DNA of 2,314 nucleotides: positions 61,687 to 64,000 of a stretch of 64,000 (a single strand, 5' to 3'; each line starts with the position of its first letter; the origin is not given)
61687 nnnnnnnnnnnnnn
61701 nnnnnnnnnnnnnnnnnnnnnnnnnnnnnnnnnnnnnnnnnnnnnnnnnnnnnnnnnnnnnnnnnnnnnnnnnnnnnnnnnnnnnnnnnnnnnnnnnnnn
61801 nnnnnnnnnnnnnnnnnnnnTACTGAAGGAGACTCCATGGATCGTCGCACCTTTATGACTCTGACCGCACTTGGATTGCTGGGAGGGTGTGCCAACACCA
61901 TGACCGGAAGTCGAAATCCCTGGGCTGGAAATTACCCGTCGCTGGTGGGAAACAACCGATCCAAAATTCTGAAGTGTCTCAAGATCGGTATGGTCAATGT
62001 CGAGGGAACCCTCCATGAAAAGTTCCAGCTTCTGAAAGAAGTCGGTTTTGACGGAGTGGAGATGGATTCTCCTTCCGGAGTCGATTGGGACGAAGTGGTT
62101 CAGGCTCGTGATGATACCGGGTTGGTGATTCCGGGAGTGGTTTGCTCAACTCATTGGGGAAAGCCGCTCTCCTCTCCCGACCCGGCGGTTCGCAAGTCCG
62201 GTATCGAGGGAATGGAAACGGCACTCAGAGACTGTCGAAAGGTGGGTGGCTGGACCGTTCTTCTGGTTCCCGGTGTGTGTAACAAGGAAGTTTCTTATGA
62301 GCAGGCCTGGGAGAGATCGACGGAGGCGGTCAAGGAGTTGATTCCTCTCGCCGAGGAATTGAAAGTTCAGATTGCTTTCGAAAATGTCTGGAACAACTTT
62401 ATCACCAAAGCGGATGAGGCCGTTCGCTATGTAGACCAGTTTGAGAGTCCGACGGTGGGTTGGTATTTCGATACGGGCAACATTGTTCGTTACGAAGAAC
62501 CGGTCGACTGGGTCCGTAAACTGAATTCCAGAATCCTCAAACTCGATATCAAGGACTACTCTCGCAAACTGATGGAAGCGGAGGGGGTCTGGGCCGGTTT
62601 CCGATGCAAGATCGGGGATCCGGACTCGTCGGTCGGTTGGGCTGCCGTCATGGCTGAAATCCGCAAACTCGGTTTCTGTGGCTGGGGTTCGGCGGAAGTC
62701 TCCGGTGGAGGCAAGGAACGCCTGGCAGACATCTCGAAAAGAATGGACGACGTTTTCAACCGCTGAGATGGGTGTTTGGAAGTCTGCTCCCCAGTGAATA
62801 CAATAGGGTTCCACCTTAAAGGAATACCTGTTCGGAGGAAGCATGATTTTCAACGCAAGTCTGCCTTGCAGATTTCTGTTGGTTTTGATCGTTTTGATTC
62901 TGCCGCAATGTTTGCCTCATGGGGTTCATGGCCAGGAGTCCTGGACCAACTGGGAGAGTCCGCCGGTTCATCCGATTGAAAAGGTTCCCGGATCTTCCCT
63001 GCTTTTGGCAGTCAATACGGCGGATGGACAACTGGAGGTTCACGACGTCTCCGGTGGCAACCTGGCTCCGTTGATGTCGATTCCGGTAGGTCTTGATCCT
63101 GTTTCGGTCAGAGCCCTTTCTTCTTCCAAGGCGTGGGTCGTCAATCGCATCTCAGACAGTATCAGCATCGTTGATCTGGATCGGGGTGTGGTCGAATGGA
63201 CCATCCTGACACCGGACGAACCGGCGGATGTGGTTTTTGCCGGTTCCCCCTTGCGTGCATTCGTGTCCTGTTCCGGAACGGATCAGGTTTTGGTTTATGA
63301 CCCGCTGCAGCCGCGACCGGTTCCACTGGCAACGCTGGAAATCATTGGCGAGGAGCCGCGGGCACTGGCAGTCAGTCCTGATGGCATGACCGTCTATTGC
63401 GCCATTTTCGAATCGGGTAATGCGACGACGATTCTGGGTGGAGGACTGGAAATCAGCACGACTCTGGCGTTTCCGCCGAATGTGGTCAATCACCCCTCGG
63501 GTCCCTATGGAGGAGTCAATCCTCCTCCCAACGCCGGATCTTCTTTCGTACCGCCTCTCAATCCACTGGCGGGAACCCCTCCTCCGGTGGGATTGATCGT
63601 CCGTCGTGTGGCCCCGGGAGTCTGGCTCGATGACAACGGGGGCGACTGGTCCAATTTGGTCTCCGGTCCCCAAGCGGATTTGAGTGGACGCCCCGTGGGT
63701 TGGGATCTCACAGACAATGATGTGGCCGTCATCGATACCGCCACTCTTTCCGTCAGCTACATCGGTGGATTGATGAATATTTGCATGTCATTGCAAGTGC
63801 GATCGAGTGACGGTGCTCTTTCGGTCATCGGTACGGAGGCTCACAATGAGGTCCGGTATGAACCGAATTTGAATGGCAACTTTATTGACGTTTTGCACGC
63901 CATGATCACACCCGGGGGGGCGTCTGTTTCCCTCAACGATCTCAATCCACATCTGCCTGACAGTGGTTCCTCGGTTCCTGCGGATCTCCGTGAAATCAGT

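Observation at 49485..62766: Periplasmic Gfo/Idh/MocA, xylose-isomerase-like TIM-barrel and DUF1080 locus; putative oxidative (3-keto) glycoside catabolic system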

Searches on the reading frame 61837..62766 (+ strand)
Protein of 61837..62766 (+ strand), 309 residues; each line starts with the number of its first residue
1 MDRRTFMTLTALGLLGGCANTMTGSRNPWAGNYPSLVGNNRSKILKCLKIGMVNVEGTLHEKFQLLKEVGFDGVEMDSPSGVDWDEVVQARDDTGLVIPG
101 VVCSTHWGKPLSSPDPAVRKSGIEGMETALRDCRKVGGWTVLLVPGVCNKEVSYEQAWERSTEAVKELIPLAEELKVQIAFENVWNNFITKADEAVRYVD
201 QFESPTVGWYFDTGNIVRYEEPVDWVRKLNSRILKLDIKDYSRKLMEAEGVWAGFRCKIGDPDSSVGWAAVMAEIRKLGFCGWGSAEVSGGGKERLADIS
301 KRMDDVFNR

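Call 6: search_protein_families(library=pfam, proteins=[window:61837-62766:+], max_evalue=0.01)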
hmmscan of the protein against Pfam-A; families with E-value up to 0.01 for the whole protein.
window:61837-62766:+ (309 aa): 1 family
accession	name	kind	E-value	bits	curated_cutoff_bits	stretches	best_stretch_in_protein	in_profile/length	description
PF01261.30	AP_endonuc_2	-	2.8e-37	129.2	31.1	1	63-291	1-232/249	Xylose isomerase-like TIM barrel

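Call 11: find_encoding_contigs(protein=window:61837-62766:+, flank=10000, max_places=4)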
Protein window:61837-62766:+ (309 aa): 23 contigs read that carry it; 4 places shown.
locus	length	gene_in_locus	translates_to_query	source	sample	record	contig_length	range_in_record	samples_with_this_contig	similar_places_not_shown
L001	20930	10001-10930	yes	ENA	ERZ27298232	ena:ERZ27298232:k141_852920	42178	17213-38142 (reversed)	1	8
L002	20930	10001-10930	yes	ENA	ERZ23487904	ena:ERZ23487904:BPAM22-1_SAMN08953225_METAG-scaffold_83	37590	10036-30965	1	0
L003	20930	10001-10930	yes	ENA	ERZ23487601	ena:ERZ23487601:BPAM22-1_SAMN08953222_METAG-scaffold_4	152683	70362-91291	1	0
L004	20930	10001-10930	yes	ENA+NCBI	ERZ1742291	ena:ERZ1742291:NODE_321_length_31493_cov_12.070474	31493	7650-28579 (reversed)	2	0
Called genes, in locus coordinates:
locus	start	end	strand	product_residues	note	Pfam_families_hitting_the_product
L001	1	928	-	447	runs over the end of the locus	-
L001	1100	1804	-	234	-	PF06439:3keto-disac_hyd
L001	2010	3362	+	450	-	PF00083:Sugar_tr (faint), PF01306:LacY_symp (weak), PF03825:Nuc_H_symport, PF07690:MFS_1, PF12832:MFS_1_like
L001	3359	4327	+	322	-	PF01261:AP_endonuc_2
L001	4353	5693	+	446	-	PF01408:GFO_IDH_MocA, PF19051:GFO_IDH_MocA_C2, PF02894:GFO_IDH_MocA_C, PF22725:GFO_IDH_MocA_C3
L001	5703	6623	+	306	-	PF02424:ApbE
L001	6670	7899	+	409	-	PF01408:GFO_IDH_MocA, PF03807:F420_oxidored, PF22725:GFO_IDH_MocA_C3, PF02894:GFO_IDH_MocA_C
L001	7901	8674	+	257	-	PF27139:Aq_1264_TM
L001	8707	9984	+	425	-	PF10518:TAT_signal (weak), PF01408:GFO_IDH_MocA, PF22725:GFO_IDH_MocA_C3, PF02894:GFO_IDH_MocA_C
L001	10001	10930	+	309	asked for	PF01261:AP_endonuc_2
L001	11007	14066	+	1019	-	-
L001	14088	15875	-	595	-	PF00939:Na_sulph_symp (weak), PF03600:CitMHS, PF16980:CitMHS_2 (weak), PF02080:TrkA_C, PF00939:Na_sulph_symp, PF03600:CitMHS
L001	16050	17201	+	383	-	PF01266:DAO, PF13450:NAD_binding_8 (weak)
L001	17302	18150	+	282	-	-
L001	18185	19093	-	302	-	PF00156:Pribosyltran (weak)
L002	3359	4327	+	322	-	PF01261:AP_endonuc_2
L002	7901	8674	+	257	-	PF27139:Aq_1264_TM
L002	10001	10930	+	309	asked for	PF01261:AP_endonuc_2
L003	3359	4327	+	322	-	PF01261:AP_endonuc_2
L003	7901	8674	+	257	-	PF27139:Aq_1264_TM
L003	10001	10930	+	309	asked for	PF01261:AP_endonuc_2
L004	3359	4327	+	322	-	PF01261:AP_endonuc_2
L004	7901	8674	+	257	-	PF27139:Aq_1264_TM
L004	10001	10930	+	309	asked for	PF01261:AP_endonuc_2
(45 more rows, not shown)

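Call 41: search_solved_structures(query=window:61837-62766:+, max_evalue=0.01)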
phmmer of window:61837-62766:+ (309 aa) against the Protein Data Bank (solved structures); distinct sequences matched with E-value up to 0.01: 17.
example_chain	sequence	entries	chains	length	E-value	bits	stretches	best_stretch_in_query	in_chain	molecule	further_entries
3cqh_A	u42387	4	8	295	1e-11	47.6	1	61-240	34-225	L-ribulose-5-phosphate 3-epimerase ulaE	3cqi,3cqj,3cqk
2zvr_A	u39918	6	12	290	8.3e-10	41.4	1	55-217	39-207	Uncharacterized protein TM_0416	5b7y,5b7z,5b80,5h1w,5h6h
3vnk_A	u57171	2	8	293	8.6e-06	28.2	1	109-246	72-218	Xylose isomerase domain protein TIM barrel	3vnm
3vni_A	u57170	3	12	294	8.7e-06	28.2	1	109-246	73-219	Xylose isomerase domain protein TIM barrel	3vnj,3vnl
7e9w_A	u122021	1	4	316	1.1e-05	27.9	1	109-246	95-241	D-psicose 3-epimerase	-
4xsl_A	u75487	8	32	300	0.00027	23.3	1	86-215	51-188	D-tagatose 3-epimerase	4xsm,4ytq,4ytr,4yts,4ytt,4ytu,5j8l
5tnv_A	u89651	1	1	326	0.00031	23.1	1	161-254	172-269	AP endonuclease, family protein 2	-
2ou4_A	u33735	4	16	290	0.00034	22.9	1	86-215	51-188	D-tagatose 3-epimerase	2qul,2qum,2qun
4pgl_A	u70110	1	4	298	0.0004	22.7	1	86-215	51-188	D-tagatose 3-epimerase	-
4q7i_A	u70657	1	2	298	0.00054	22.3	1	86-215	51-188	D-tagatose 3-epimerase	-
8xix_A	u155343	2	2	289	0.00088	21.6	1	111-246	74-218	D-tagatose 3-epimerase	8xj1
8xiv_A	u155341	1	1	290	0.00088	21.6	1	111-246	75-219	D-tagatose 3-epimerase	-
4pfh_A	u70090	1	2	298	0.00089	21.6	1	85-215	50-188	D-tagatose 3-epimerase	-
3wqo_A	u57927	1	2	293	0.0017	20.6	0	112-231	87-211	Uncharacterized protein MJ1311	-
6wn6_A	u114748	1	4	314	0.0021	20.4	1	57-145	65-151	3-keto-D-glucoside 4-epimerase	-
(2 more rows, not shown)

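Call 70: search_protein_families(library=ncbifam, proteins=[window:61837-62766:+], max_evalue=0.01)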
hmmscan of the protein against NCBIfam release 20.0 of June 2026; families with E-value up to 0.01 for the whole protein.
window:61837-62766:+ (309 aa): 7 families
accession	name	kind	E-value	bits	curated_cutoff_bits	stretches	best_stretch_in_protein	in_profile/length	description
NF009688.0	PRK13209.1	subfamily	5.8e-18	64.9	317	1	56-240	20-216/286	L-ribulose-5-phosphate 3-epimerase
NF009689.0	PRK13210.1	subfamily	1.8e-15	56.9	200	1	58-280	18-248/286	L-ribulose-5-phosphate 3-epimerase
TIGR00542.1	hxl6Piso_put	equivalog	4.6e-13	49.1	272.15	1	56-241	15-212/279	L-ribulose-5-phosphate 3-epimerase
NF041099.2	keto_glucon_epim_IolO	equivalog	1.5e-10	40.8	300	1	55-240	19-213/269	5-keto-L-gluconate epimerase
NF051856.1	PsicseEpim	equivalog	2.4e-10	40.7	300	1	67-244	26-216/287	D-psicose 3-epimerase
TIGR04379.1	myo_inos_iolE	equivalog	3.8e-05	23.4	290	1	150-248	120-219/290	myo-inosose-2 dehydratase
NF007360.0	PRK09856.1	equivalog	0.0004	20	305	1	116-241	82-211/276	fructoselysine 3-epimerase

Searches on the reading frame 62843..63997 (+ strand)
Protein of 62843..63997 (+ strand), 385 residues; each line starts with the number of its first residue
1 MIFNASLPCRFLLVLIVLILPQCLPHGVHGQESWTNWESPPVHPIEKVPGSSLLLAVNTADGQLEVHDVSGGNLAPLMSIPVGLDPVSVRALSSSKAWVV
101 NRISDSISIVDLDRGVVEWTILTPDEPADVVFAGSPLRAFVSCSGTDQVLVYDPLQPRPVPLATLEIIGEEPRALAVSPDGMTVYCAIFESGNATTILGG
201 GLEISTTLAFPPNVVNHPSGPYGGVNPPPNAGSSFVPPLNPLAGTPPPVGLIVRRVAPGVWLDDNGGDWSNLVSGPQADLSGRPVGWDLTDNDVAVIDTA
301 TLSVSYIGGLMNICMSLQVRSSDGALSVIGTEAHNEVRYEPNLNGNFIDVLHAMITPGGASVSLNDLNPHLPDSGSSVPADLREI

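Call 66: search_protein_families(library=pfam, proteins=[window:62843-63997:+], max_evalue=5)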
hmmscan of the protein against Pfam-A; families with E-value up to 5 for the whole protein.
window:62843-63997:+ (385 aa): 2 families
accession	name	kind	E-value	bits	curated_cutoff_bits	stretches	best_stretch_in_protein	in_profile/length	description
PF21783.3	YNCE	-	0.049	13.4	27.1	2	55-115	213-274/339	YNCE-like beta-propeller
PF10282.15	Lactonase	-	0.088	12.4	21.7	1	139-196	258-317/344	Lactonase, 7-bladed beta-propeller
